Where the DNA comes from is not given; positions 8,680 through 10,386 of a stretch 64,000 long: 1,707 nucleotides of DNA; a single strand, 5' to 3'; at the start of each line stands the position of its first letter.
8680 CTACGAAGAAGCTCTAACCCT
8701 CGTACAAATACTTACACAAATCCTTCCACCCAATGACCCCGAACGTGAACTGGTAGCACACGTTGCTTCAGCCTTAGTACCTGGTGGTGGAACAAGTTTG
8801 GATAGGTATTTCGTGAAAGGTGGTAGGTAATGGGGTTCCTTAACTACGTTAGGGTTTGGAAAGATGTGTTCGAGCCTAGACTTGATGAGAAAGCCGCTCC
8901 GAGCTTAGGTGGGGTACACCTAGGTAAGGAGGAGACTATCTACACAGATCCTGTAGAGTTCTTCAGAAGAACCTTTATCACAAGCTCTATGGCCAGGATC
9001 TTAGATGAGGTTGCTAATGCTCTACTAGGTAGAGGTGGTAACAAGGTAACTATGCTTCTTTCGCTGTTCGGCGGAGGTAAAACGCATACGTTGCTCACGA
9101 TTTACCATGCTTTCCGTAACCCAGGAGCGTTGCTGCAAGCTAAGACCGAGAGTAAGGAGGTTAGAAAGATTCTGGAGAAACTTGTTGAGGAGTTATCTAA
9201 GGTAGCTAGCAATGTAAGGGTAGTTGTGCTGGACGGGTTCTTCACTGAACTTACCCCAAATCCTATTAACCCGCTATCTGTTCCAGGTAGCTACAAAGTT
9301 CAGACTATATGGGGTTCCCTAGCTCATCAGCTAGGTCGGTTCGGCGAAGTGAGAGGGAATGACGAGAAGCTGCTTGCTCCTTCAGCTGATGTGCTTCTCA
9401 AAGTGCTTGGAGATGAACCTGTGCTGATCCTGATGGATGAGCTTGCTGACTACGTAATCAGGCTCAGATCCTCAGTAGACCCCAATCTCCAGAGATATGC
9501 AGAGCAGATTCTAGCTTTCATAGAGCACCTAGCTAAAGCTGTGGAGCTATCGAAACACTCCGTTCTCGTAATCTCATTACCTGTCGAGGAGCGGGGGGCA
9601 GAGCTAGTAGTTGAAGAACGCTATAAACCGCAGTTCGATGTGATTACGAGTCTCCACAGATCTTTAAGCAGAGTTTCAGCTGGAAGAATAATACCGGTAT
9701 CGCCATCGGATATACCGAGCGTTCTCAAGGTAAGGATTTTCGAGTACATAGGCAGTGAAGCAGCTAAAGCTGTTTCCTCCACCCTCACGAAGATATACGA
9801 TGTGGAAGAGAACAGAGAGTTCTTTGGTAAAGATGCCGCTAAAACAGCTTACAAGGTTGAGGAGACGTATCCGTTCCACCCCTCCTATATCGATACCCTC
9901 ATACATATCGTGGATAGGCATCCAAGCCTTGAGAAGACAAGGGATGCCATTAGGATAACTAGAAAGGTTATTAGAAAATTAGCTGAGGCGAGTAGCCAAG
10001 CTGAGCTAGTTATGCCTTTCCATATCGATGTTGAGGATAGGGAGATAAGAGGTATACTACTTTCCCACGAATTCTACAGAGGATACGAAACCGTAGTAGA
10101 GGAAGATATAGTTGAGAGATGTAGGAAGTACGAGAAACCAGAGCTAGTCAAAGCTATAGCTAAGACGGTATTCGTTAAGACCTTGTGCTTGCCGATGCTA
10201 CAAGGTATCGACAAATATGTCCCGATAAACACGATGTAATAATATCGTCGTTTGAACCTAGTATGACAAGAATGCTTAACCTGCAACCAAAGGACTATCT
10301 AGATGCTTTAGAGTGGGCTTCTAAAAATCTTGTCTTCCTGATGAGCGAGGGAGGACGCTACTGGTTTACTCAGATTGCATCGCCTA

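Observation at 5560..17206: PglZ-less methylase / DUF499 ATPase / SNF2-nuclease / RNase J-like nuclease operon: candidate multi-gene defence island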

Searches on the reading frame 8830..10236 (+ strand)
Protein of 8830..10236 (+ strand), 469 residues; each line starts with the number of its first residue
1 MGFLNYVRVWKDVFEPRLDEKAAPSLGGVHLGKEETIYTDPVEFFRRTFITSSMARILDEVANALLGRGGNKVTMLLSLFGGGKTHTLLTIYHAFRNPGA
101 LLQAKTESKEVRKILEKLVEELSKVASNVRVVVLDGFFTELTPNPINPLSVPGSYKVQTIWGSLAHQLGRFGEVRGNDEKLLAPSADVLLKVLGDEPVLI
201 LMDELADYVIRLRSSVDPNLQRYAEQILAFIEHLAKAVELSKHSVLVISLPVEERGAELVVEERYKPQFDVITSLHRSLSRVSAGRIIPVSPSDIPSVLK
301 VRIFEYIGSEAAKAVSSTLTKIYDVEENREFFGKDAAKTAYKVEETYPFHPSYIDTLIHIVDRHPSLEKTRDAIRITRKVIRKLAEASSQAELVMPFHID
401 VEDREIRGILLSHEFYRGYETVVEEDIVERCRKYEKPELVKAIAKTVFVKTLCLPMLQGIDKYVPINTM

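Call 4: search_protein_families(library=pfam, proteins=[window:8830-10236:+], max_evalue=0.01)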
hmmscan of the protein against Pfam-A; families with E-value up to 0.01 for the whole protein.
window:8830-10236:+ (469 aa): 1 family
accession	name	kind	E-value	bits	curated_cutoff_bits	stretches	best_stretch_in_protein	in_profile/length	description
PF04465.17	DUF499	-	1.7e-93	314.6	23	1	110-453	2-346/1024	Protein of unknown function (DUF499)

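Call 5: search_protein_families(library=padloc, proteins=[window:8830-10236:+], max_evalue=0.01)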
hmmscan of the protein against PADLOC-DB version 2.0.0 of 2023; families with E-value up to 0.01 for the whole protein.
window:8830-10236:+ (469 aa): 3 families
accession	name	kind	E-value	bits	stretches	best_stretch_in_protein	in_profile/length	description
PDLC00662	HmaC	-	4.1e-56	188.8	1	23-427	27-415/941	AAA+ ATPase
PDLC02192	DUF499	-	1.9e-22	77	1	39-410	33-372/1022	-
PDLC02488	BrxC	-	0.0015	14.5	1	289-378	349-439/1240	BrxC-PglY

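Call 61: search_dna_similar(query=window:8830-10182:+, collection=plasmids, mode=protein, max_evalue=0.001, max_rows=15)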
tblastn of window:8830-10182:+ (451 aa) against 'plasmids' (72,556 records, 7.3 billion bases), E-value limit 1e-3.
Records with a match: 145; places in all: 154; records where one place covers at least 80% of the query: 125.
Best place of each record, by identity: <60% 145.
By first word of the organism name: Rhodococcus 20; Thermus 16; Acinetobacter 7; Nostoc 6; Leptolyngbya 6; Planktothrix 4; Halobacterium 4; Haloarcula 4; Haloplanus 4; Candidatus 3; and 52 more.
By predicted mobility (MOB-suite, as given by PLSDB): non-mobilizable 97; mobilizable 24; conjugative 24.
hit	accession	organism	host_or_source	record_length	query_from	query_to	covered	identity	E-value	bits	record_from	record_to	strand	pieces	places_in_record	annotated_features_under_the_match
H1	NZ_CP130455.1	Candidatus Fervidibacter sacchari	hot spring sediment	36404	10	451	98%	28.4%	8e-36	148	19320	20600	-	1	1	DUF499 domain-containing protein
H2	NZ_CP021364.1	Acidovorax carolinensis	-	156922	7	427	93%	29.7%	1e-37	153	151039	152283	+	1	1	DUF499 domain-containing protein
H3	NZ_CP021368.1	Acidovorax carolinensis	-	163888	7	427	93%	29.7%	1e-37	153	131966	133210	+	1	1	DUF499 domain-containing protein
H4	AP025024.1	Calothrix sp. PCC 7716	-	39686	12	433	94%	29.1%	5e-36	148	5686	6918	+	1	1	hypothetical protein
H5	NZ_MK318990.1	Rhizobium rhizogenes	-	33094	7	427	93%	29.1%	8e-35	145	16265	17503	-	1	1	ATP-binding protein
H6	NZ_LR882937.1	Planktothrix agardhii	-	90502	12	433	94%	28.8%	1e-34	144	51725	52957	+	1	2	DUF499 domain-containing protein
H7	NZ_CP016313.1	Thermus brockianus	whole organism,environmental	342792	10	451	98%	27.3%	1e-33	141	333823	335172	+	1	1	DUF499 domain-containing protein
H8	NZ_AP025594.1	Thermus brockianus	-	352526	10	451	98%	27.3%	1e-33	141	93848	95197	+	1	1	DUF499 domain-containing protein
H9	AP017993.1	Planktothrix agardhii NIES-204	-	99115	12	433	94%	28.5%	2e-34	144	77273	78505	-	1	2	hypothetical protein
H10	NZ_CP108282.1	[Kitasatospora] papulosa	-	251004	7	451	99%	26.8%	2e-27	123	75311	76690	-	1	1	DUF499 domain-containing protein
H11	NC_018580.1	Gordonia sp. KTR9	-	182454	7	448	98%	26.8%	6e-27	121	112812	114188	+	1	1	DUF499 domain-containing protein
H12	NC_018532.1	Arthrobacter sp. Rue61a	-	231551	7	448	98%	26.7%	1e-25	117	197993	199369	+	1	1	Swt1 family HEPN domain-containing protein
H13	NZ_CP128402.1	Candidatus Chlorohelix allophototropha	Single colony of Candidatus Chlorohelix ...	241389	8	427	93%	28.0%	4e-29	128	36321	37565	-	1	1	Swt1 family HEPN domain-containing protein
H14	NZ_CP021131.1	Meiothermus taiwanensis WR-220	-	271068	7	427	93%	27.7%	4e-33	140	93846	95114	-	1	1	Swt1 family HEPN domain-containing protein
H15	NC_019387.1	Thermus oshimai JL-2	-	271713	7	413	90%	28.6%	1e-36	150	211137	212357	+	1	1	Swt1 family HEPN domain-containing protein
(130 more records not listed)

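Call 62: get_annotated_region(hit=H1, flank=9000)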
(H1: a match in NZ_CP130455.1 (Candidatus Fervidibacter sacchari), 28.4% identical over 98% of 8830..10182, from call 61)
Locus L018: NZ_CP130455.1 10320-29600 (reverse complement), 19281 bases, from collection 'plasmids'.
description: Candidatus Fervidibacter sacchari strain PD1 plasmid unnamed, complete sequence
organism: Candidatus Fervidibacter sacchari (NCBI taxid 1448929)
taxonomy: Bacteria; Candidatus Fervidibacterota; ; ; ; Candidatus Fervidibacter; Candidatus Fervidibacter sacchari
host: -; source: hot spring sediment; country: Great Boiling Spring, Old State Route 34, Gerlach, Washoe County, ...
typing (MOB-suite, as given by PLSDB): non-mobilizable
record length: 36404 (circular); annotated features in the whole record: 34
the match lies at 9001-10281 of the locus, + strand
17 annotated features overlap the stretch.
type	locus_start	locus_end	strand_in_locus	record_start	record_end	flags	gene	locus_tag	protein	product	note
CDS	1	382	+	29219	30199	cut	-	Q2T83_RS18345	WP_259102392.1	DUF6569 family protein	-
CDS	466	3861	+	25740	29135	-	-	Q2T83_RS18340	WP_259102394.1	helicase-related protein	-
CDS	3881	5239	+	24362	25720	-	rmuC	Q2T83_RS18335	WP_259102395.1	DNA recombination protein RmuC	-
CDS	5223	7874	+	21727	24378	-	-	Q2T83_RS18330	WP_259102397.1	DUF1156 domain-containing protein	-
CDS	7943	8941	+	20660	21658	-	-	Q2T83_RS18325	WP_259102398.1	hypothetical protein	-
CDS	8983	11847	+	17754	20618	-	-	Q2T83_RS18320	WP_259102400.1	DUF499 domain-containing protein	-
CDS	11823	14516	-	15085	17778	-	-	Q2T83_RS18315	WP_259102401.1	AAA family ATPase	-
CDS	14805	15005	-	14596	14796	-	-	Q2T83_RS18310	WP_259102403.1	hypothetical protein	-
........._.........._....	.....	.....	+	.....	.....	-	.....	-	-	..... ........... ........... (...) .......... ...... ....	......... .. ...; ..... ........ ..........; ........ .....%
CDS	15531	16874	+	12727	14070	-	-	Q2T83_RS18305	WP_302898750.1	hypothetical protein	-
CDS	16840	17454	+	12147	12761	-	-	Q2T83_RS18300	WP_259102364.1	site-specific integrase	-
CDS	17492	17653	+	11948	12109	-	-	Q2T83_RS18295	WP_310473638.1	DUF433 domain-containing protein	-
CDS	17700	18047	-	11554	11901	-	-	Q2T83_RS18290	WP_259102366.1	DUF86 domain-containing protein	-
CDS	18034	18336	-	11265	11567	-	-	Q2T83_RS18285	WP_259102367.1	nucleotidyltransferase family protein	-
CDS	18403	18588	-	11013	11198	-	-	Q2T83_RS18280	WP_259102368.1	DUF5615 family PIN-like protein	-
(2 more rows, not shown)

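Call 63: get_annotated_region(hit=H2, flank=9000)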
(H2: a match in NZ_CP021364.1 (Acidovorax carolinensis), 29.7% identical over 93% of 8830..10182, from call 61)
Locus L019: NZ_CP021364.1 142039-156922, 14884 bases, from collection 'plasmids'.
description: Acidovorax carolinensis strain P3 plasmid pACP3.2, complete sequence
organism: Acidovorax carolinensis (NCBI taxid 553814)
taxonomy: Bacteria; Pseudomonadota; Betaproteobacteria; Burkholderiales; Comamonadaceae; Acidovorax; Acidovorax carolinensis
host: -; source: -; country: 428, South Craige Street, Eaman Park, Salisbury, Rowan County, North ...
typing (MOB-suite, as given by PLSDB): non-mobilizable
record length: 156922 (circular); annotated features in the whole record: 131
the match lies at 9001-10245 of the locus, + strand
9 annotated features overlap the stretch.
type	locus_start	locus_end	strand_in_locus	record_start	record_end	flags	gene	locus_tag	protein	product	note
CDS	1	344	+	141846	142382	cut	-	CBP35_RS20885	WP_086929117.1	hypothetical protein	-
CDS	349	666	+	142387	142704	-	-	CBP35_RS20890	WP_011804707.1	YnfA family protein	-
CDS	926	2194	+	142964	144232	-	-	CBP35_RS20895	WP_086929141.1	Y-family DNA polymerase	-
CDS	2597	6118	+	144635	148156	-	-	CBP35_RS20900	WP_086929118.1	helicase-related protein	-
CDS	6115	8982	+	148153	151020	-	-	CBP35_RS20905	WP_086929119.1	DUF1156 domain-containing protein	-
CDS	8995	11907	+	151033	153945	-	-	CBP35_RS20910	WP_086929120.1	DUF499 domain-containing protein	-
CDS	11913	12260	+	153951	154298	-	-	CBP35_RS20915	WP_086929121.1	hypothetical protein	-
CDS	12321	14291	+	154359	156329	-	-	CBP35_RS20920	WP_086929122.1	AAA family ATPase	-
CDS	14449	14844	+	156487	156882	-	-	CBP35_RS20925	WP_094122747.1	DUF4158 domain-containing protein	-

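Call 67: get_annotated_region(hit=H7, flank=8000)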
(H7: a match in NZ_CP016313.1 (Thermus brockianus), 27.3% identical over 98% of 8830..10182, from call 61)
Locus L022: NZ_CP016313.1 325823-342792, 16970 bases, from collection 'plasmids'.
description: Thermus brockianus strain GE-1 plasmid pTB1, complete sequence
organism: Thermus brockianus (NCBI taxid 56956)
taxonomy: Bacteria; Deinococcota; Deinococci; Thermales; Thermaceae; Thermus; Thermus brockianus
host: -; source: whole organism,environmental; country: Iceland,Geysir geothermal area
typing (MOB-suite, as given by PLSDB): non-mobilizable; replicon rep_cluster_1052
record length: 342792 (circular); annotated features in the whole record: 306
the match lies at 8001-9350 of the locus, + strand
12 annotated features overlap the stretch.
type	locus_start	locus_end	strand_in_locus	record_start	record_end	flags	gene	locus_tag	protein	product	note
CDS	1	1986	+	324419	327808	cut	-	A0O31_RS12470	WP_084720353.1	helicase-related protein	-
CDS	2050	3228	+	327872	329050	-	-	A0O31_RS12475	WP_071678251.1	Fic family protein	-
CDS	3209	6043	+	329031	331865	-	-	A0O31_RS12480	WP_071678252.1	DUF1156 domain-containing protein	-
CDS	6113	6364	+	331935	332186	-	-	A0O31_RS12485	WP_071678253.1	hypothetical protein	-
CDS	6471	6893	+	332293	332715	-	-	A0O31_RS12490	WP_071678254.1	helix-turn-helix transcriptional regulator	-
CDS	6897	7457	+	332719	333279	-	-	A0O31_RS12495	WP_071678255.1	sigma-70 family RNA polymerase sigma factor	-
CDS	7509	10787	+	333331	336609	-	-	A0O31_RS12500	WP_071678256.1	DUF499 domain-containing protein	-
CDS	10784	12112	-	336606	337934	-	-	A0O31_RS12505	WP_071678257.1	cobyrinate a,c-diamide synthase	-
CDS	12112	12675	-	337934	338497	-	cobO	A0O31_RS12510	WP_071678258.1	cob(I)yrinic acid a,c-diamide adenosyltransferase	GO:0009236 - cobalamin biosynthetic process [Evidence IEA]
CDS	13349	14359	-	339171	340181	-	cobT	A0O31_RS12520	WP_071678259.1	nicotinate-nucleotide--dimethylbenzimidazole phosphoribosyltransferase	GO:0009236 - cobalamin biosynthetic process [Evidence IEA]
CDS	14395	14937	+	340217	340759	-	-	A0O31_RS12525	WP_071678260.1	histidine phosphatase family protein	-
CDS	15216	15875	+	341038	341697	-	-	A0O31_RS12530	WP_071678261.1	nickel permease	-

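Call 68: get_annotated_region(hit=H10, flank=8000)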
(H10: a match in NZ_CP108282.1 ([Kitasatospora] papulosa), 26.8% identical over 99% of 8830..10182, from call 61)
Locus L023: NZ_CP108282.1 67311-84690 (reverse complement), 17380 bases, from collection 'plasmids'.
description: [Kitasatospora] papulosa strain NBC_00042 plasmid unnamed1, complete sequence
organism: [Kitasatospora] papulosa (NCBI taxid 1464011)
taxonomy: Bacteria; Actinomycetota; Actinomycetes; Kitasatosporales; Streptomycetaceae; Streptomyces; [Kitasatospora] papulosa
host: -; source: -; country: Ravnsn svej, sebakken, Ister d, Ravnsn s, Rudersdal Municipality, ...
typing (MOB-suite, as given by PLSDB): non-mobilizable; replicon rep_cluster_1982
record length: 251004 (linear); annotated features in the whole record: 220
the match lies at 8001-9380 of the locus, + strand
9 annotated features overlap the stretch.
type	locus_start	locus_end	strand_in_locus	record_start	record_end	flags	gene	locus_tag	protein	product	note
CDS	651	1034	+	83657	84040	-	-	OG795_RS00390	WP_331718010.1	hypothetical protein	-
CDS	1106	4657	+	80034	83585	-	-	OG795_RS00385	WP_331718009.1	helicase-related protein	-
CDS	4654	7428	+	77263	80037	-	-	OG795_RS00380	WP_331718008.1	DUF1156 domain-containing protein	-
CDS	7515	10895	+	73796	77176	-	-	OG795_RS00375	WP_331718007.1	DUF499 domain-containing protein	-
CDS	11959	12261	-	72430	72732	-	-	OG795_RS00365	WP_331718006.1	hypothetical protein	-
CDS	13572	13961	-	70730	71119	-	-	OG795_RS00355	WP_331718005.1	barstar family protein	-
CDS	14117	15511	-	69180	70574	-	-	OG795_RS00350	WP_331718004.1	DnaB-like helicase C-terminal domain-containing protein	GO:0006260 - DNA replication [Evidence IEA]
CDS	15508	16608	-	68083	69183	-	-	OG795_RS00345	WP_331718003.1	hypothetical protein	-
CDS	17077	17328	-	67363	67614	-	-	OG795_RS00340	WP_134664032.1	helix-turn-helix domain-containing protein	-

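Call 80: search_dna_similar(query=window:8830-10182:+, collection=plasmids, mode=protein, max_evalue=0.001, max_rows=60, rows=spread)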
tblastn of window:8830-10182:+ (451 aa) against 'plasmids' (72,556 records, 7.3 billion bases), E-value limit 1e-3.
Records with a match: 145; places in all: 154; records where one place covers at least 80% of the query: 125.
Best place of each record, by identity: <60% 145.
By first word of the organism name: Rhodococcus 20; Thermus 16; Acinetobacter 7; Nostoc 6; Leptolyngbya 6; Planktothrix 4; Halobacterium 4; Haloarcula 4; Haloplanus 4; Candidatus 3; and 52 more.
By predicted mobility (MOB-suite, as given by PLSDB): non-mobilizable 97; mobilizable 24; conjugative 24.
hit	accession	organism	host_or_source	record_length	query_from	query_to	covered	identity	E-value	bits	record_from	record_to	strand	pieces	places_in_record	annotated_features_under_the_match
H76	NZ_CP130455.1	Candidatus Fervidibacter sacchari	hot spring sediment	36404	10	451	98%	28.4%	8e-36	148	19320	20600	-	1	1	DUF499 domain-containing protein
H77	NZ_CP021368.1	Acidovorax carolinensis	-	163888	7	427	93%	29.7%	1e-37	153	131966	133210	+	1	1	DUF499 domain-containing protein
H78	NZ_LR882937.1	Planktothrix agardhii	-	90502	12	433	94%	28.8%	1e-34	144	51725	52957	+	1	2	DUF499 domain-containing protein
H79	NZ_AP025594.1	Thermus brockianus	-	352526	10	451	98%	27.3%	1e-33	141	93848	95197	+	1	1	DUF499 domain-containing protein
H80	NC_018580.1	Gordonia sp. KTR9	-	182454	7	448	98%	26.8%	6e-27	121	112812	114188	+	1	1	DUF499 domain-containing protein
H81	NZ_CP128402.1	Candidatus Chlorohelix allophototropha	Single colony of Candidatus Chlorohelix ...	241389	8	427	93%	28.0%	4e-29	128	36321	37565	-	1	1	Swt1 family HEPN domain-containing protein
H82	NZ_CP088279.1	Bradyrhizobium barranii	Glycine max cv. AC Glengarry,cell ...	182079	10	427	93%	27.8%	3e-34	143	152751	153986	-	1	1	DUF499 domain-containing protein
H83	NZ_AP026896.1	Aeromonas caviae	Microbe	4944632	7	427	93%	27.5%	2e-32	138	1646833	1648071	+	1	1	none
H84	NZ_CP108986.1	Streptomyces sp. NBC_00724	-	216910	7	427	93%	27.1%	2e-26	120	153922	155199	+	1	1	DUF499 domain-containing protein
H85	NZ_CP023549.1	Rhodobacter sp. CZR27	cell culture,paddy soil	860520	10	427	93%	27.1%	7e-32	136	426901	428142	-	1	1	DUF499 domain-containing protein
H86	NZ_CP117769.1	Nostoc sp. UHCC 0926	whole organism,lichen surface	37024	12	430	93%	27.0%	1e-34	145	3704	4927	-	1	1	DUF499 domain-containing protein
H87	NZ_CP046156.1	Leptolyngbya sp. BL0902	cell culture,open pond on an algae farm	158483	32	448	92%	26.5%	2e-28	126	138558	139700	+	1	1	DUF499 domain-containing protein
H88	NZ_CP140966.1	Sinorhizobium medicae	Medicago lupulina,whole organism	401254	19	407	86%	28.4%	2e-30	132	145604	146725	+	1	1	DUF499 domain-containing protein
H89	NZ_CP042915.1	Rhodococcus qingshengii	Eruca vesicaria subsp. sativa,whole ...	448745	9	428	93%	25.8%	9e-28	124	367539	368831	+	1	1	DUF499 domain-containing protein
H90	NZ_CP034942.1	Halorubrum ezzemoulense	Cell Culture,Hypersaline Lake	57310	12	411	89%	27.1%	1e-29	129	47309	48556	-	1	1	DUF499 domain-containing protein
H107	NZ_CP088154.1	Mesorhizobium mediterraneum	Cicer arietinum L.,cell culture,radical ...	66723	39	444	90%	24.9%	6e-16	88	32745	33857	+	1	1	anti-phage-associated DUF499 domain-containing protein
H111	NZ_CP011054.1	Halomonas sp. KO116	Nile Delta Mediterranean Sea surface ...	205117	40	407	82%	26.7%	3e-14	83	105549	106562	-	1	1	anti-phage-associated DUF499 domain-containing protein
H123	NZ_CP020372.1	Candidatus Thiodictyon syntrophicum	meromictic lake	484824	40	407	82%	25.6%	7e-15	85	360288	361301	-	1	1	anti-phage-associated DUF499 domain-containing protein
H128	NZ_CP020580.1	Acinetobacter baumannii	Homo sapiens,Bronchial washing fluid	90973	39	407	82%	24.1%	2e-12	77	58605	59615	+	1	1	anti-phage-associated DUF499 domain-containing protein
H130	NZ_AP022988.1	Bacillus cereus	-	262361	39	407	82%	24.0%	2e-13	81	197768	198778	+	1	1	anti-phage-associated DUF499 domain-containing protein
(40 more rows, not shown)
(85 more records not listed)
